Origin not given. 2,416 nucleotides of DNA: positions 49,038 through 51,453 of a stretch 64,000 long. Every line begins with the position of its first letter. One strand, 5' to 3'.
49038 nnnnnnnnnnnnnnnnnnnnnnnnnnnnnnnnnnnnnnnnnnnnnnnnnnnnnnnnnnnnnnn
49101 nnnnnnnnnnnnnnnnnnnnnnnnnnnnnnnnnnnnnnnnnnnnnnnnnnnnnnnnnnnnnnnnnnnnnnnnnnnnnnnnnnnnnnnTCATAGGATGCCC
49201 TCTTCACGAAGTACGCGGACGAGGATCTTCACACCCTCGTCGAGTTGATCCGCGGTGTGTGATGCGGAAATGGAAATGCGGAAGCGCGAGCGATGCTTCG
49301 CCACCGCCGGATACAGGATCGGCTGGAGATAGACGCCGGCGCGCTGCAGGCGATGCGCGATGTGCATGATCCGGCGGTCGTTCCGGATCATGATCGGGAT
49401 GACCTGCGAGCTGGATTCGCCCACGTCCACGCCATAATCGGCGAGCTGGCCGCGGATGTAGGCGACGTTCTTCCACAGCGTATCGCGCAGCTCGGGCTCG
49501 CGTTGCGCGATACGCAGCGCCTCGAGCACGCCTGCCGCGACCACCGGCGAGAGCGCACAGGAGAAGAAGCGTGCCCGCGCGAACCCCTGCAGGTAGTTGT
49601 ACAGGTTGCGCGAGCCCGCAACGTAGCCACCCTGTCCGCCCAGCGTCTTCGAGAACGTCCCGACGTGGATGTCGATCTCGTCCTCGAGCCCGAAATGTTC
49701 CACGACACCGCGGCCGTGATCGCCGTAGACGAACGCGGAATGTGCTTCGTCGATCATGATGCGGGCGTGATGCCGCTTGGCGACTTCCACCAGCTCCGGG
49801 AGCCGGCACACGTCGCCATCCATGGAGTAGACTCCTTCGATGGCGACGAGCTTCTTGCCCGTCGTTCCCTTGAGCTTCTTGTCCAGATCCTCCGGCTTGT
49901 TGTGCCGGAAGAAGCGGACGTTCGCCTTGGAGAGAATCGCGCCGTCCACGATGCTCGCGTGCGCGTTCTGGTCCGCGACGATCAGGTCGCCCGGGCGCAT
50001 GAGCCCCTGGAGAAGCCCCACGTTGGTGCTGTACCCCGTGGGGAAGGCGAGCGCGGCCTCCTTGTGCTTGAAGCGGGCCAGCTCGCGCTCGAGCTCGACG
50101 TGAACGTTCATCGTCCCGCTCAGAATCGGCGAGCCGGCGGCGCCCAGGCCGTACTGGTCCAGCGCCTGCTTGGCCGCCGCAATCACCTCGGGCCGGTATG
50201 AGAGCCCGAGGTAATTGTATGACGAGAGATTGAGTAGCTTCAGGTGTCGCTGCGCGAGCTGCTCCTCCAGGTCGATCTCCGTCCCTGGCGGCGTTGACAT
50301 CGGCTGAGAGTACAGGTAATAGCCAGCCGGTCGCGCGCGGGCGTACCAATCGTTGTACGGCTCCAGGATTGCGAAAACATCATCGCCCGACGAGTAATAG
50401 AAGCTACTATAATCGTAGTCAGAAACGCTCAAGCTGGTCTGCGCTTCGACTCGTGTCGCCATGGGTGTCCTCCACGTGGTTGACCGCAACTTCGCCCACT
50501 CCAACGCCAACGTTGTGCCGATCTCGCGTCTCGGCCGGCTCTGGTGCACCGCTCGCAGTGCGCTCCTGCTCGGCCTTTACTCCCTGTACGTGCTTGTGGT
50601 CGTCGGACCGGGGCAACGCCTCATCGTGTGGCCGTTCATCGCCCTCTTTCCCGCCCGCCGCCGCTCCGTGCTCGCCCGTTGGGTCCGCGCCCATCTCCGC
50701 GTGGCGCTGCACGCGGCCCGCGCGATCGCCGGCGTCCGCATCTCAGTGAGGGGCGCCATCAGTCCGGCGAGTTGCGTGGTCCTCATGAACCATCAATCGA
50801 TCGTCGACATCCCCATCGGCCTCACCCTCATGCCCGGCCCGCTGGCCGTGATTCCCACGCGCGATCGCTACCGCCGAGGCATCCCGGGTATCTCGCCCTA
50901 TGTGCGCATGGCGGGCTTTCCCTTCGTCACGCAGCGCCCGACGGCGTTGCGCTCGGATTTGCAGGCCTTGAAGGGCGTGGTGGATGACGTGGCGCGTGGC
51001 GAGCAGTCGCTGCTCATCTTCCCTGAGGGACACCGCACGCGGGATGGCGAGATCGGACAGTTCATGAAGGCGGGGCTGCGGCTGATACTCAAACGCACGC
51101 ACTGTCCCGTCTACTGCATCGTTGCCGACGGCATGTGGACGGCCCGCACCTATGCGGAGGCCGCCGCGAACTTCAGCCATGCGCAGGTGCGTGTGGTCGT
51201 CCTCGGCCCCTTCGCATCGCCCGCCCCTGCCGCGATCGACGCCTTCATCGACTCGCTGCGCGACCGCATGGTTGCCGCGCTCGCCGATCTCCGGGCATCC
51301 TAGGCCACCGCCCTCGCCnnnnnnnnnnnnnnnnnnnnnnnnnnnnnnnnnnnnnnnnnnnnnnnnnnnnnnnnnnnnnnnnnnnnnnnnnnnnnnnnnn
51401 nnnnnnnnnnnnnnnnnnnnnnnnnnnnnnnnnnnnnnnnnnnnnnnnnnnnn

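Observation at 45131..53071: Divergent lipid-biosynthesis cluster: SPT-like synthase + reductase + lipid kinase facing acyltransferase + Tam41-like + CDP-alcohol transferase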

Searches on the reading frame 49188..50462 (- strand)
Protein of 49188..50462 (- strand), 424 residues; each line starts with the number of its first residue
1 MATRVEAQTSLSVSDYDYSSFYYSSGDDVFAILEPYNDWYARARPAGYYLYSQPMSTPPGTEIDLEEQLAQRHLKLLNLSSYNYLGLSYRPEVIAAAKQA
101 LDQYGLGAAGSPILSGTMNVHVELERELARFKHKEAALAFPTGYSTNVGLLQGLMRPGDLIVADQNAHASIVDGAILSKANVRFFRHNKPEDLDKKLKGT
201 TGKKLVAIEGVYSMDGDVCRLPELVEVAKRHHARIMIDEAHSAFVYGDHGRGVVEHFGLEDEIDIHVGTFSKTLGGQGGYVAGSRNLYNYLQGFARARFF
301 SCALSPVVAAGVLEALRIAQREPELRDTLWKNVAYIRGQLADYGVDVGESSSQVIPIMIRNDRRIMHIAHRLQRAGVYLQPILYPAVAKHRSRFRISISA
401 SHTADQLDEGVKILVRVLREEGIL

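Call 6: search_protein_families(library=pfam, proteins=[window:49188-50462:-], max_evalue=0.01)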
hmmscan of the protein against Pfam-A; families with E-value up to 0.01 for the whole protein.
window:49188-50462:- (424 aa): 5 families
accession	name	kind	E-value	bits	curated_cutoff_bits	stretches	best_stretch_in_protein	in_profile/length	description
PF00155.27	Aminotran_1_2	-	9.4e-59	199.8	19.7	1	76-412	3-359/361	Aminotransferase class I and II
PF01053.26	Cys_Met_Meta_PP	-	1.1e-07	31.2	27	1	121-283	54-209/381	Cys/Met metabolism PLP-dependent enzyme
PF00266.25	Aminotran_5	-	0.0027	17.2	21.5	1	155-242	85-179/371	Aminotransferase class-V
PF01212.27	Beta_elim_lyase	-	0.0032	17.3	27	1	122-243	35-173/288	Beta-eliminating lyase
PF01276.26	OKR_DC_1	-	0.0052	16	27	0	147-204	95-167/417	Orn/Lys/Arg decarboxylase, major domain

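Call 7: search_protein_families(library=ncbifam, proteins=[window:49188-50462:-], max_evalue=0.01)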
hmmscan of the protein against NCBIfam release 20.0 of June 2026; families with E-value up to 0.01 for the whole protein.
window:49188-50462:- (424 aa): 29 families (the best 25 are shown)
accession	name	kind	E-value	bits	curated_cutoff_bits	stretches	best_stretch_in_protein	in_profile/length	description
TIGR01825.1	gly_Cac_T_rel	subfamily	1.2e-112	376.4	535.4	1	73-423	32-384/385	BioF/Kbl family PLP-dependent acyltransferase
TIGR00858.1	bioF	equivalog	1.4e-110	369.4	426.45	1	69-409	16-359/365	8-amino-7-oxononanoate synthase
NF047600.1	SerpalmtaseCFB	equivalog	8.6e-109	363.8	640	1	43-420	18-391/395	serine palmitoyltransferase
NF005394.0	PRK06939.1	equivalog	2.5e-104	349.2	460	1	43-422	16-395/397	glycine C-acetyltransferase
NF047599.1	SerpalmtaseBetaP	equivalog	4.5e-99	331.8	500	1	76-420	45-392/394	serine palmitoyltransferase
TIGR01822.1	2am3keto_CoA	equivalog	1.6e-86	290.7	493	1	74-423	38-392/393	glycine C-acetyltransferase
TIGR01821.1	5aminolev_synth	equivalog_domain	1.8e-81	274.1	338.55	1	81-420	52-396/402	5-aminolevulinate synthase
NF047603.1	SerpalmtaseAlphaP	equivalog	1.7e-80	270.6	670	1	78-423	49-398/399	serine palmitoyltransferase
NF005526.0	PRK07179.1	equivalog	8.5e-63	212.3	428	1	77-417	57-395/407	alpha-hydroxyketone-type quorum-sensing autoinducer synthase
NF005697.0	PRK07505.1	subfamily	2.4e-39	135.1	342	1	71-420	45-401/405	hypothetical protein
NF004608.1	PRK05937.1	equivalog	6.4e-32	110.7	399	1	105-419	40-343/366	8-amino-7-oxononanoate synthase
NF004627.0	PRK05968.1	subfamily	7.1e-09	35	508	1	108-290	51-230/389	hypothetical protein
TIGR01326.1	OAH_OAS_sulfhy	subfamily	2e-06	26.8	495.1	1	96-283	34-214/418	O-acetylhomoserine aminocarboxypropyltransferase/cysteine synthase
NF004650.0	PRK05994.1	equivalog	2.4e-06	26.6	667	1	96-281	40-218/427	O-acetylhomoserine aminocarboxypropyltransferase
NF041364.1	GntC_guanitoxin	equivalog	1.2e-05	24.4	415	1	222-334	157-273/356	guanitoxin biosynthesis PLP-dependent (S)-gamma-hydroxy-L-arginine cyclodehydratase GntC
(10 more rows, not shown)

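Call 10: search_solved_structures(query=window:49188-50462:-, max_evalue=1e-20)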
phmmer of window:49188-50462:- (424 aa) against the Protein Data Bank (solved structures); distinct sequences matched with E-value up to 1e-20: 50.
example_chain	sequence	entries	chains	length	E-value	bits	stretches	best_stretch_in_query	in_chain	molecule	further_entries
3a2b_A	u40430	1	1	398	1.1e-93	317.8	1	44-420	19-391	Serine palmitoyltransferase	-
8guh_A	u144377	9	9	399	1.1e-93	317.8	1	44-420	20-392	Serine palmitoyltransferase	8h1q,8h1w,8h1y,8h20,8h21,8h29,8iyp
8s1y_A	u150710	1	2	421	1.4e-72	248.2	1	73-423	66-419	8-amino-7-oxononanoate synthase/2-amino-3-ketobutyrate coenzyme A ligase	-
7poa_A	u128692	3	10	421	3.5e-72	246.9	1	73-423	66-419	8-amino-7-oxononanoate synthase/2-amino-3-ketobutyrate coenzyme A ligase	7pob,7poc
2x8u_A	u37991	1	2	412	1.4e-71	244.9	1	75-412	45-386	SERINE PALMITOYLTRANSFERASE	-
2w8t_A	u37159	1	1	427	3e-69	237.2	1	77-409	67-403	SERINE PALMITOYLTRANSFERASE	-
2jgt_A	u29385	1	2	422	5.5e-69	236.4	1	77-409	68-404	SERINE PALMITOYLTRANSFERASE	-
2jg2_A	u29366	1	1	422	5.6e-69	236.4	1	77-409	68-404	SERINE PALMITOYLTRANSFERASE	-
2w8j_A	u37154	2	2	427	5.8e-69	236.3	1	77-409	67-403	SERINE PALMITOYLTRANSFERASE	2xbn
2w8u_A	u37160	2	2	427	5.8e-69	236.3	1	77-409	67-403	SERINE PALMITOYLTRANSFERASE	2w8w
2w8v_A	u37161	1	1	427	7.9e-69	235.9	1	77-409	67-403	SERINE PALMITOYLTRANSFERASE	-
4bmk_A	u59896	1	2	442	4.4e-68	233.4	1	77-409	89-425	SERINE PALMITOYLTRANSFERASE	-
3tqx_A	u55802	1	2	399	5.3e-67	229.9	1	36-419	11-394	2-amino-3-ketobutyrate coenzyme A ligase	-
7x98_A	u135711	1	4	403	1.2e-65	225.3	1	81-417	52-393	5-aminolevulinate synthase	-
1fc4_A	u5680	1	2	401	3.9e-65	223.7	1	76-423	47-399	2-AMINO-3-KETOBUTYRATE CONENZYME A LIGASE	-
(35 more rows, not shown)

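Call 67: search_solved_structures(query=window:49188-50462:-, max_evalue=1e-90, show_alignments=1)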
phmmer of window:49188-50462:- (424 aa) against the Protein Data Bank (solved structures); distinct sequences matched with E-value up to 1e-90: 2.
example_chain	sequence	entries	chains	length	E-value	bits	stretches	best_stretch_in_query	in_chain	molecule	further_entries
3a2b_A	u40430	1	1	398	1.1e-93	317.8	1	44-420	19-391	Serine palmitoyltransferase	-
8guh_A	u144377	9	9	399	1.1e-93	317.8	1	44-420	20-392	Serine palmitoyltransferase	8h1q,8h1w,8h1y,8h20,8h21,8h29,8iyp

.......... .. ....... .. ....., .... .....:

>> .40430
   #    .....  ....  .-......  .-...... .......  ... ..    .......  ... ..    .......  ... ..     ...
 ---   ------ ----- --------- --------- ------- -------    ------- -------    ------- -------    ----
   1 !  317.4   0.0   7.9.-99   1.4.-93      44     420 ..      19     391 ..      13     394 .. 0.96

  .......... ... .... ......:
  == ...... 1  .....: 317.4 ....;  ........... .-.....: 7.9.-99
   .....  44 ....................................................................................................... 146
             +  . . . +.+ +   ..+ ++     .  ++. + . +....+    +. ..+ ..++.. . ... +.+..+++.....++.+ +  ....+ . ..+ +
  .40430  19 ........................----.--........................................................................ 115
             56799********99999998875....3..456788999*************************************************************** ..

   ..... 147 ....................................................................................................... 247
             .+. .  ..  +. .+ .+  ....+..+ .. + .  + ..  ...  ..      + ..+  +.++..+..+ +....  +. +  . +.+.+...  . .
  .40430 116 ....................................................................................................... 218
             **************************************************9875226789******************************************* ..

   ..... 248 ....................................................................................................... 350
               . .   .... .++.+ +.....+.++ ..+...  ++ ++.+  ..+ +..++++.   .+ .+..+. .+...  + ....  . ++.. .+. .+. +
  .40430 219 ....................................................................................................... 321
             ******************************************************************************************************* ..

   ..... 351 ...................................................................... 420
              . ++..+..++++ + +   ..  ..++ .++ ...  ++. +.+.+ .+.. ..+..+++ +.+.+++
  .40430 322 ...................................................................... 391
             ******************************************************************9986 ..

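Call 80: find_homologous_proteins(query=window:49188-50462:-, max_evalue=1e-30)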
Query window:49188-50462:- (424 aa): 3091 proteins with E <= 1e-30 among 8000 candidates; the best 120 are listed.
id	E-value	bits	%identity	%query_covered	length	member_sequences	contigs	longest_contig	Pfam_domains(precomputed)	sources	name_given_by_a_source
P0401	2.2e-259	878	92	100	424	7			PF00155.28,PF01053.27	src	-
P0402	1.3e-239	813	85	100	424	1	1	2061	PF00155.28,PF01212.28,PF01053.27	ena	-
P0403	1.5e-238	810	83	100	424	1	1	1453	PF00155.28,PF01212.28,PF01053.27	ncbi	-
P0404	6.1e-238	808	83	100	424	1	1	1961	PF00155.28,PF01212.28,PF01053.27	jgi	jgi:8-amino-7-oxononanoate synthase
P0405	1.6e-237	806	83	100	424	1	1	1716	PF00155.28,PF01212.28,PF01053.27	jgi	jgi:8-amino-7-oxononanoate synthase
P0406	2.4e-237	806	83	100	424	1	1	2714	PF00155.28,PF01053.27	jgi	jgi:8-amino-7-oxononanoate synthase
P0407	7.8e-236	801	83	100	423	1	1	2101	PF00155.28,PF01053.27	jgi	jgi:8-amino-7-oxononanoate synthase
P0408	2.2e-235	799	83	100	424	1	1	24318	PF00155.28,PF01212.28,PF01053.27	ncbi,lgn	ncbi:MAG: aminotransferase class I/II-fold pyridoxal phosphate-dependent enzyme [Gemmatimonadaceae b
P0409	3.9e-235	798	81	100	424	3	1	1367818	PF00155.28,PF01212.28,PF01053.27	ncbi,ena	-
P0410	4.8e-235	798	82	100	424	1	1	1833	PF00155.28,PF01053.27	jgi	-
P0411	7.8e-235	797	82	100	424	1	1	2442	PF00155.28,PF01212.28,PF01053.27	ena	-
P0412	1.2e-234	797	82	100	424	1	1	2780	PF00155.28,PF01212.28,PF01053.27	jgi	jgi:8-amino-7-oxononanoate synthase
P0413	6.2e-234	794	82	100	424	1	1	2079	PF00155.28,PF01212.28,PF01053.27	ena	-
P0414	9.3e-234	794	82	100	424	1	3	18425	PF00155.28,PF01212.28,PF01053.27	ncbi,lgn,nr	ncbi:MAG: aminotransferase class I/II-fold pyridoxal phosphate-dependent enzyme [Gemmatimonadota bac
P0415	9.6e-234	794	81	100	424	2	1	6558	PF00155.28,PF01212.28,PF01053.27,PF01276.27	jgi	jgi:glycine C-acetyltransferase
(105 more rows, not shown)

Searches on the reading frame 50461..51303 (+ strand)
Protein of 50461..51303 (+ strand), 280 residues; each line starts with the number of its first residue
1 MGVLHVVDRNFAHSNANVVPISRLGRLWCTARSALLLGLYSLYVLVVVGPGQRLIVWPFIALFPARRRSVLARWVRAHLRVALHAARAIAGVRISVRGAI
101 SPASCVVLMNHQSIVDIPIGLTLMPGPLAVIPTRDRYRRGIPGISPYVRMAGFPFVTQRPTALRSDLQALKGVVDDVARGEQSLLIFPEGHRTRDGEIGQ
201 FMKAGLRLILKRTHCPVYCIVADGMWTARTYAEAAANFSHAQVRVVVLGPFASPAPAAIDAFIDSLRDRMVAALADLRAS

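Call 6: search_protein_families(library=pfam, proteins=[window:50461-51303:+], max_evalue=0.01)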
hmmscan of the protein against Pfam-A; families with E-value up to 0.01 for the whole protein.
window:50461-51303:+ (280 aa): 1 family
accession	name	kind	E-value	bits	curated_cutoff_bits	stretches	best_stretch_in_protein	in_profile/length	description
PF01553.26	Acyltransferase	-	7.5e-11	42.4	23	1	103-221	14-130/132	Acyltransferase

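Call 7: search_protein_families(library=ncbifam, proteins=[window:50461-51303:+], max_evalue=0.01)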
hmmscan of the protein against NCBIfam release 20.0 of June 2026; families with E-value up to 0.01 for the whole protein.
window:50461-51303:+ (280 aa): 3 families
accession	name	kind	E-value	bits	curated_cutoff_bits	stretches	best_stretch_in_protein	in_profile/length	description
TIGR00530.1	AGP_acyltrn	subfamily_domain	1.5e-07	31.2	102.95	1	103-216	16-123/130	1-acylglycerol-3-phosphate O-acyltransferase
NF006386.0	PRK08633.1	equivalog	1e-06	26.8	1221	1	105-229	443-558/1147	acyl-[ACP]--phospholipid O-acyltransferase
NF052552.1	LyOrLpactfOlsARHOCB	equivalog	0.0018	17.4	300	1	63-193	50-168/271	lyso-ornithine lipid O-acyltransferase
